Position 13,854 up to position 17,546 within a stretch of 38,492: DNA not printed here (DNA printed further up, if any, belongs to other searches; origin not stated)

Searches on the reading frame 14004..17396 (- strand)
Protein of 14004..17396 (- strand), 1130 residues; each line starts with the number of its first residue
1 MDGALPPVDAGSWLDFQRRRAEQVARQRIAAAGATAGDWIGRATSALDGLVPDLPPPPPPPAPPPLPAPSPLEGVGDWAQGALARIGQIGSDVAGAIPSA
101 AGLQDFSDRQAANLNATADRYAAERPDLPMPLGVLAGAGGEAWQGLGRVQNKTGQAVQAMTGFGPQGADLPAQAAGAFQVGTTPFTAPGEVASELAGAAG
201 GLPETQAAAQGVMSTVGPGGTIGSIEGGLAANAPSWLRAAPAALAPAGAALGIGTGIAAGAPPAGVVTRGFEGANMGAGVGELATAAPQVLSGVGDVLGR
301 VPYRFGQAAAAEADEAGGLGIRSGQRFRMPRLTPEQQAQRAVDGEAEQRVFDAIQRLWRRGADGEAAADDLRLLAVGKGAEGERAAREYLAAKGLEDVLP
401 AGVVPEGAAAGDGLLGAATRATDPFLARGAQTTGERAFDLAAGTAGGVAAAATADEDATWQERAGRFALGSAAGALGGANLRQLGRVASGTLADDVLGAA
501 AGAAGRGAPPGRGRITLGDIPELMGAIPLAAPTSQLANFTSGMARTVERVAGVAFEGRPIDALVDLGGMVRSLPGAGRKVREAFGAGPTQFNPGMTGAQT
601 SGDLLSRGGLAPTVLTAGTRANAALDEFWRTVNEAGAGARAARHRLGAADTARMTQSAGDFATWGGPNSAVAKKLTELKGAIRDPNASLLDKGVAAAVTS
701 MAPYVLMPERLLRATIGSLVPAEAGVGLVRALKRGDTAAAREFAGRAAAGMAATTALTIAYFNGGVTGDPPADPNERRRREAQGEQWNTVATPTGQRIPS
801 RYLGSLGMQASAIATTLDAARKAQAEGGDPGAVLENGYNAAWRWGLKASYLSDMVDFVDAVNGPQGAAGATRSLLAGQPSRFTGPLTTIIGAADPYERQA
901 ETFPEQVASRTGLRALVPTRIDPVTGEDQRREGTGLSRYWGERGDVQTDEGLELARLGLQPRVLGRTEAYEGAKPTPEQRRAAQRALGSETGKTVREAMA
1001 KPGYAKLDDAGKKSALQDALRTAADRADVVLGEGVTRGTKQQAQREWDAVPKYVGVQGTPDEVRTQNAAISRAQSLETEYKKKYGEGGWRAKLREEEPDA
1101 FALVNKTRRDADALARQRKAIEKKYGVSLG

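Call 4: search_protein_families(library=phrogs, proteins=[window:14004-17396:-], max_evalue=0.01)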
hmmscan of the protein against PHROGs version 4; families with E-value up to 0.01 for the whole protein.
window:14004-17396:- (1130 aa): 1 family
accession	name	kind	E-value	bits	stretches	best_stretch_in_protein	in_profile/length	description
phrog_6651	-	head and packaging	4.3e-08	32.5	1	737-929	1013-1208/1375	internal virion protein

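Call 35: search_protein_families(library=pfam, proteins=[window:14004-17396:-], max_evalue=0.01)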
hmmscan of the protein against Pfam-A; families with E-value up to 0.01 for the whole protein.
window:14004-17396:- (1130 aa): 0 families
